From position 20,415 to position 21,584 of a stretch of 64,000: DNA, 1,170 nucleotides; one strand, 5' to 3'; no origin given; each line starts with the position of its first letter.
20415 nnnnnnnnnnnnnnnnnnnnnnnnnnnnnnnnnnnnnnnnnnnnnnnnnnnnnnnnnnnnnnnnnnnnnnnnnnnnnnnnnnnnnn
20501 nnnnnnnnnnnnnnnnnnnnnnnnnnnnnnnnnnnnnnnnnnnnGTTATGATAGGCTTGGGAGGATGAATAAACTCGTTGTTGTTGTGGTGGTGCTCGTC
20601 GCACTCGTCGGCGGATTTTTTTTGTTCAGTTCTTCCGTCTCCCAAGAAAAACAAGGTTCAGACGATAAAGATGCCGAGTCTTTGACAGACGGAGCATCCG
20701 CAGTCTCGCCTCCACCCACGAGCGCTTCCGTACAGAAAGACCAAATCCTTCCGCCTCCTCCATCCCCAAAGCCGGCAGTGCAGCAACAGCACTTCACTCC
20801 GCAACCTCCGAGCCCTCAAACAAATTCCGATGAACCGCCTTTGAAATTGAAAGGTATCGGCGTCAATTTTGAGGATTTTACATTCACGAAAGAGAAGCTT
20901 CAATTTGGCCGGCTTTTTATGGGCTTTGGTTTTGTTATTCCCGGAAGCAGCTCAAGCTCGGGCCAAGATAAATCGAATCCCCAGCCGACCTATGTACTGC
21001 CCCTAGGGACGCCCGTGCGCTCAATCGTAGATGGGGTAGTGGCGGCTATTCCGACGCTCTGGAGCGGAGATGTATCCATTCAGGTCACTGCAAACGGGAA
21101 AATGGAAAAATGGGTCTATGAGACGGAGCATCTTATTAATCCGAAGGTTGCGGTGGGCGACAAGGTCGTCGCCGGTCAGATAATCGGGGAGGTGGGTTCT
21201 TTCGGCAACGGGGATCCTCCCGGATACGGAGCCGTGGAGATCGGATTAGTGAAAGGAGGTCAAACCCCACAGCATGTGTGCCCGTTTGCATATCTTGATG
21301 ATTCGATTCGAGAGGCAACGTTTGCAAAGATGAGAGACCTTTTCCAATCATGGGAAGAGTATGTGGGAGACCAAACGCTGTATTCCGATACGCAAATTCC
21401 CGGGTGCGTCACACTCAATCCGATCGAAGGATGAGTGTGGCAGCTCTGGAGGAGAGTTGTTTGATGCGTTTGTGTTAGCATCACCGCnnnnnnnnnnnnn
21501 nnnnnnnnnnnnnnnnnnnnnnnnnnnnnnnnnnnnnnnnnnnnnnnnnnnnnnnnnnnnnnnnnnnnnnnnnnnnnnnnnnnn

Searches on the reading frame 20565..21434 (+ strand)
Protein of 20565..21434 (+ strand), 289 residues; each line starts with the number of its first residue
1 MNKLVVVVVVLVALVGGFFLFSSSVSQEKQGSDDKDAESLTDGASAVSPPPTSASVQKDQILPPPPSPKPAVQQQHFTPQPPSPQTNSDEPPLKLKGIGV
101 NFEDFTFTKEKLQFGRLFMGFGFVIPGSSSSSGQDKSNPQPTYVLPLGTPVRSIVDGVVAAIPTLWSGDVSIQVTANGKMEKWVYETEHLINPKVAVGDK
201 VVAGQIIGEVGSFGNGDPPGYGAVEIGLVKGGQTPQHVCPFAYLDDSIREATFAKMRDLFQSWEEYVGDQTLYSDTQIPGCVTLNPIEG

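Call 6: search_protein_families(library=pfam, proteins=[window:20565-21434:+], max_evalue=0.01)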
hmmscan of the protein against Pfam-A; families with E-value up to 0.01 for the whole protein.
window:20565-21434:+ (289 aa): 2 families
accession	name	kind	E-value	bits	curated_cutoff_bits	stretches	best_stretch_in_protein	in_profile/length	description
PF01551.29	Peptidase_M23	-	3.5e-07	30.8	28.7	1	145-217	10-79/96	Peptidase family M23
PF03072.19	DUF237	-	0.0062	17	25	0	159-193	79-113/137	Domain of unknown function (DUF237)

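Call 7: search_protein_families(library=ncbifam, proteins=[window:20565-21434:+], max_evalue=0.01)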
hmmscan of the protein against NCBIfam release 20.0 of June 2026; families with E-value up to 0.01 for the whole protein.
window:20565-21434:+ (289 aa): 1 family
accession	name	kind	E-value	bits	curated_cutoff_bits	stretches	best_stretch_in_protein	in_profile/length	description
NF053824.1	PdgNdpepShyC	equivalog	0.0034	16.3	700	1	133-215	291-370/429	peptidoglycan DD-endopeptidase ShyC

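Call 25: find_encoding_contigs(protein=window:20565-21434:+, flank=6000, max_places=8)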
Protein window:20565-21434:+ (289 aa): 2 contigs read that carry it; 2 places shown.
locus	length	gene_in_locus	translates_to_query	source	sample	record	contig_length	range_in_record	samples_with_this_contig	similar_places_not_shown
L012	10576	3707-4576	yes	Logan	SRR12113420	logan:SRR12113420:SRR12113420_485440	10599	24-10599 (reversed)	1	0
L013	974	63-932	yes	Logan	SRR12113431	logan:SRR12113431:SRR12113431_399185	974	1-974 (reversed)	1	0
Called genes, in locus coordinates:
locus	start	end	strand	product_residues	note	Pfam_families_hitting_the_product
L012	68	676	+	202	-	-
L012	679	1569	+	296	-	PF03734:YkuD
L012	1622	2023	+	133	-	PF03073:TspO_MBR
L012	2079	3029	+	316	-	PF01555:N6_N4_Mtase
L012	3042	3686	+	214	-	PF02976:MutH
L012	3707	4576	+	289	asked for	PF01551:Peptidase_M23 (weak)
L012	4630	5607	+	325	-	PF01018:GTP1_OBG, PF01926:MMR_HSR1, PF02421:FeoB_N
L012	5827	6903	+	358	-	PF01471:PG_binding_1, PF16656:Pur_ac_phosph_N (weak)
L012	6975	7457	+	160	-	PF01988:VIT1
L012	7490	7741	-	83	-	-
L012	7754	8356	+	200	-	PF04203:Sortase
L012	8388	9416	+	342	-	PF01180:DHO_dh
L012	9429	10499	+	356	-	PF01180:DHO_dh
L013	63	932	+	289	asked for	PF01551:Peptidase_M23 (weak)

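Call 27: find_related_loci(query=window:20565-21434:+, collection=genome_contigs, flank=6000)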
Query window:20565-21434:+ (289 aa) in genome_contigs; peptide patterns used: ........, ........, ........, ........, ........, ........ (x = any residue, [..] = any of these).
67 stretches matched a pattern; 7 encode a relative of the query (tblastn E <= 1e-3); 7 distinct loci.
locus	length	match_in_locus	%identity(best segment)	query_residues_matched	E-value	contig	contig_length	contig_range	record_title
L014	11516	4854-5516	84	69-289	5e-127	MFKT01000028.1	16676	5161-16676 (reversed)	MAG: Candidatus Kaiserbacteria bacterium RIFCSPHIGHO2_01_FULL_53_29 rifcsphigho2_01_scaffold_7697, whole genome shotgun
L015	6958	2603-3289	64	71-289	8e-101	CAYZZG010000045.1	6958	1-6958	MAG TPA_asm: uncultured Gammaproteobacteria bacterium isolate binchicken_co251_287 genome assembly, contig: NODE_15512_l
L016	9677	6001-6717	58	47-289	4e-89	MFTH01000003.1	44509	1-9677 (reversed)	MAG: Candidatus Nomurabacteria bacterium RIFCSPHIGHO2_01_FULL_37_25 rifcsphigho2_01_scaffold_2511, whole genome shotgun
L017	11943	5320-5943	60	83-289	1e-84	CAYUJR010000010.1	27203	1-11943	MAG TPA_asm: uncultured Gammaproteobacteria bacterium isolate SRP090828_co2_75 genome assembly, contig: NODE_595_length_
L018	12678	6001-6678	56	56-289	4e-84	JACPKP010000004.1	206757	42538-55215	MAG: Candidatus Daviesbacteria bacterium isolate NC_groundwater_498_Ag_S-0.1um_40_17 S35_SO-1_scaffold_131973, whole gen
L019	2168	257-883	60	83-289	8e-85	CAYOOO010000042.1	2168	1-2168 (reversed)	MAG TPA_asm: uncultured Gammaproteobacteria bacterium isolate binchicken_co110_106 genome assembly, contig: NODE_119699_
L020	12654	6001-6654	52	86-289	2e-67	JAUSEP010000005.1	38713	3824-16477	MAG: Candidatus Berkelbacteria bacterium isolate E14_maxbin.210 E14_k141_1625434, whole genome shotgun sequence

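Call 38: search_protein_families(library=padloc, proteins=[window:20565-21434:+], max_evalue=0.01)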
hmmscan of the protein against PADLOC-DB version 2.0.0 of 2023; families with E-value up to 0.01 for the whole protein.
window:20565-21434:+ (289 aa): 0 families

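Call 58: find_homologous_proteins(query=window:20565-21434:+, max_evalue=1e-30)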
Query window:20565-21434:+ (289 aa): 378 proteins with E <= 1e-30 among 1453 candidates; the best 120 are listed.
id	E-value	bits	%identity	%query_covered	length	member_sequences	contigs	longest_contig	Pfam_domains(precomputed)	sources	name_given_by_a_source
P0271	1.1e-189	647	100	100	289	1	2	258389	PF01551.30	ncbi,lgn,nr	ncbi:M23 family metallopeptidase [Candidatus Kaiserbacteria bacterium]|nr:M23 family metallopeptidas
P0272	1.5e-148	512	80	100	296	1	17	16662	PF01551.30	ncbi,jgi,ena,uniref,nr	ncbi:hypothetical protein A3B35_00360 [Candidatus Kaiserbacteria bacterium RIFCSPLOWO2_01_FULL_54_24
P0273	3.5e-148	511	79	100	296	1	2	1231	PF01551.30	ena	-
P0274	2.0e-147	508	77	95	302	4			PF01551.30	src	-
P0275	1.2e-135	470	72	100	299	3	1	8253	PF01551.30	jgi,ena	-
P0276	1.1e-127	443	76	88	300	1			PF01551.30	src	-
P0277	1.3e-125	437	69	100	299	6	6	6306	PF01551.30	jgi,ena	-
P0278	2.7e-125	436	83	76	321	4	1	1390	PF01551.30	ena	-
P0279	1.1e-124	434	86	76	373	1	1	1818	PF01551.30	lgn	-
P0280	1.8e-119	417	88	70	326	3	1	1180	PF01551.30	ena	-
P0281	4.7e-118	412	62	100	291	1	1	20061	PF01551.30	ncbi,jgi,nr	ncbi:M23 family metallopeptidase [Candidatus Parcubacteria bacterium]|nr:MAG: M23 family metallopept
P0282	1.2e-114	401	66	97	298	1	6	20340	PF01551.30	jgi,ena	-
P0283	4.7e-114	399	65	97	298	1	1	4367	PF01551.30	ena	-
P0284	1.7e-112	394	65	97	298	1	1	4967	PF01551.30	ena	-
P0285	3.0e-112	393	61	99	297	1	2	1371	PF01551.30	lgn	-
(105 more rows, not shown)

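Call 59: find_encoding_contigs(protein=P0272, flank=7000, max_places=6)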
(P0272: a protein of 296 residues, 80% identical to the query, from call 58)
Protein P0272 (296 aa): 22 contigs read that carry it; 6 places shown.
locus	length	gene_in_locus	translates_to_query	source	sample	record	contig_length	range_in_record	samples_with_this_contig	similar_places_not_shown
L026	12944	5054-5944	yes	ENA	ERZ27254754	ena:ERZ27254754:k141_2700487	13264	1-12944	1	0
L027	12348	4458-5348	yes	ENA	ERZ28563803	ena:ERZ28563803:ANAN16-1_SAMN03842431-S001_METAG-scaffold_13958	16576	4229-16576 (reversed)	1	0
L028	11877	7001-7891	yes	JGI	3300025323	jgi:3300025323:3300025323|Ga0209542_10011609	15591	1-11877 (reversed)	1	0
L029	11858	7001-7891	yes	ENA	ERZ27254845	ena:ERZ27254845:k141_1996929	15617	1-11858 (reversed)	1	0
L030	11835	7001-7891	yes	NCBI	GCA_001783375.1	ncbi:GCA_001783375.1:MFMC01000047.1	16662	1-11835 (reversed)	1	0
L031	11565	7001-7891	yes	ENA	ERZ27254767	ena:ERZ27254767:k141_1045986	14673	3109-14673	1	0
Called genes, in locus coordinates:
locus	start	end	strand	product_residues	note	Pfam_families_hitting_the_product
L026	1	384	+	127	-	?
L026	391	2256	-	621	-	-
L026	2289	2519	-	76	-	-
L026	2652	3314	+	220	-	-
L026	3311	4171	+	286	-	PF03734:YkuD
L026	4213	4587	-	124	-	PF00188:CAP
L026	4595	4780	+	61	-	-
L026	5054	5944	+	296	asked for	PF01551:Peptidase_M23 (weak)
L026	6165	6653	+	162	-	-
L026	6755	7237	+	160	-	PF01988:VIT1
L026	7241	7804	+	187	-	PF10755:DUF2585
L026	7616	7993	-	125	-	-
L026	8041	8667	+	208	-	PF00156:Pribosyltran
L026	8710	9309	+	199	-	PF04203:Sortase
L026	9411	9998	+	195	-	PF13023:HD_3, PF01966:HD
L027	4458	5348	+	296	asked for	PF01551:Peptidase_M23 (weak)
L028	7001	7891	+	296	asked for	PF01551:Peptidase_M23 (weak)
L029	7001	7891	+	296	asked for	PF01551:Peptidase_M23 (weak)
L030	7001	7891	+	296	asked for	PF01551:Peptidase_M23 (weak)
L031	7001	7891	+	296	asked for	PF01551:Peptidase_M23 (weak)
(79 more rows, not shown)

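Call 60: find_encoding_contigs(protein=P0275, flank=7000, max_places=4)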
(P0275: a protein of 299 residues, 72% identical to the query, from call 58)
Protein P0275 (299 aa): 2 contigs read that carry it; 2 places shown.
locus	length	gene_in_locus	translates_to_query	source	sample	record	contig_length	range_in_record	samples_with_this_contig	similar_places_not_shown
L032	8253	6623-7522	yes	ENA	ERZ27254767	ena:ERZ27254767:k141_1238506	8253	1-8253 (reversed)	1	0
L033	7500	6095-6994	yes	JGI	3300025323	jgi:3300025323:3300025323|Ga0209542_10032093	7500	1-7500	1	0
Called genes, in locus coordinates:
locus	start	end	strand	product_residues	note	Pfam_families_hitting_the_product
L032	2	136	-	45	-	?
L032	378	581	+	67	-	PF00313:CSD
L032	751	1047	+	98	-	PF08922:DUF1905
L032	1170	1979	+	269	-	-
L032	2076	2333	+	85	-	PF00717:Peptidase_S24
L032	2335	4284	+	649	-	PF13588:HSDR_N_2, PF02384:N6_Mtase, PF07669:Eco57I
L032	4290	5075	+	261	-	PF12686:DUF3800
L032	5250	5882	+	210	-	PF01420:Methylase_S (weak)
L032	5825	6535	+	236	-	PF01420:Methylase_S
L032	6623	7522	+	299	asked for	PF01551:Peptidase_M23 (weak)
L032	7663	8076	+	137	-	PF07452:CHRD (weak)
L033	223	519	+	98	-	PF08922:DUF1905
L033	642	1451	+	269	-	-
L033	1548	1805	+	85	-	PF00717:Peptidase_S24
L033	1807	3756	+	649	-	PF13588:HSDR_N_2, PF02384:N6_Mtase, PF07669:Eco57I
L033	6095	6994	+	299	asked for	PF01551:Peptidase_M23 (weak)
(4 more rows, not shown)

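Call 61: find_encoding_contigs(protein=P0277, flank=7000, max_places=6)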
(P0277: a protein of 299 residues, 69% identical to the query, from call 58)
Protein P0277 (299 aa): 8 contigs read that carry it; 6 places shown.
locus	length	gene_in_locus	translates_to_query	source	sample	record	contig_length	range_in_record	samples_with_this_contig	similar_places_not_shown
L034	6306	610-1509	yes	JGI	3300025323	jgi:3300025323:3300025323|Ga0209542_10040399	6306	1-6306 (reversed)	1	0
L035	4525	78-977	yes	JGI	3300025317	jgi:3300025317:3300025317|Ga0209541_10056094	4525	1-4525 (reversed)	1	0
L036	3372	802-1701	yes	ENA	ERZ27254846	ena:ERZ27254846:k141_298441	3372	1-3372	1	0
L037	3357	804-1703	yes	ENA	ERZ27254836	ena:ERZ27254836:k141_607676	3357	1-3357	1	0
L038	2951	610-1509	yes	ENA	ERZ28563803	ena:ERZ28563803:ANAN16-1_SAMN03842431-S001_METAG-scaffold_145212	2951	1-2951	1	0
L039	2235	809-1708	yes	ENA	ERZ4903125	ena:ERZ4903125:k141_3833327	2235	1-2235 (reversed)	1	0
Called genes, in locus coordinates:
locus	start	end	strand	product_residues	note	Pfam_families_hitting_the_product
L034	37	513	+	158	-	-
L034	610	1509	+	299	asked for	PF01551:Peptidase_M23 (weak)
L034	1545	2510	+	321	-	PF01551:Peptidase_M23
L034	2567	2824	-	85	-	-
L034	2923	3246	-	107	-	-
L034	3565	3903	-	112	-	-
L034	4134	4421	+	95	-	PF06627:DUF1153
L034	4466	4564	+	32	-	-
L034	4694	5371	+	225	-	PF01797:Y1_Tnp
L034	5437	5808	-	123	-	-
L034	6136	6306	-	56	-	?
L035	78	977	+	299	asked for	PF01551:Peptidase_M23 (weak)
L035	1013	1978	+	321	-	PF01551:Peptidase_M23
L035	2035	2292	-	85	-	-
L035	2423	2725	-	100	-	-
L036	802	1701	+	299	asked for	PF01551:Peptidase_M23 (weak)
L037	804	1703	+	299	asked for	PF01551:Peptidase_M23 (weak)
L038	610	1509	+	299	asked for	PF01551:Peptidase_M23 (weak)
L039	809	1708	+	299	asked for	PF01551:Peptidase_M23 (weak)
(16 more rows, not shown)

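Call 86: search_protein_families(library=pfam, proteins=[L014:146-856:+, L014:853-2775:-], max_evalue=0.01)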
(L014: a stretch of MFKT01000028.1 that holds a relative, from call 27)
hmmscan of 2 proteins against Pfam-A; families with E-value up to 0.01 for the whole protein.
L014:146-856:+ (236 aa): 1 family
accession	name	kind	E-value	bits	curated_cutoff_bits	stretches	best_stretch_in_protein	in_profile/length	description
PF15515.12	MvaI_BcnI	-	8.5e-44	150.7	25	1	12-229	3-227/227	MvaI/BcnI restriction endonuclease family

L014:853-2775:- (640 aa): 9 families
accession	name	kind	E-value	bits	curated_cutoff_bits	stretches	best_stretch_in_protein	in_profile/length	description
PF00717.28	Peptidase_S24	-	3.2e-30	104.6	23.3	1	98-212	1-116/116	Peptidase S24-like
PF01555.25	N6_N4_Mtase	-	1.2e-20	74.9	26.7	2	227-306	134-214/221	DNA methylase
PF01726.22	LexA_DNA_bind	-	4.8e-19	68.4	23.7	1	22-85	2-65/65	LexA DNA binding domain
PF13847.12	Methyltransf_31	-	5.6e-06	26.5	27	1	272-373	2-98/145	Methyltransferase domain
PF01170.24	UPF0020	-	9.1e-06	25.9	22.3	0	271-309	26-64/197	RMKL-like, methyltransferase domain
PF02086.21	MethyltransfD12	-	0.00011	22.5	22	1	268-435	14-165/253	D12 class N6 adenine-specific DNA methyltransferase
PF06325.19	PrmA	-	0.0011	18.9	22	1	266-313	154-202/296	Ribosomal protein L11 methyltransferase (PrmA)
PF13489.12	Methyltransf_23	-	0.0045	17.2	27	0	265-316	15-61/164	Methyltransferase domain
PF08241.18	Methyltransf_11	-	0.0082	17.2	21.2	0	279-372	2-83/95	Methyltransferase domain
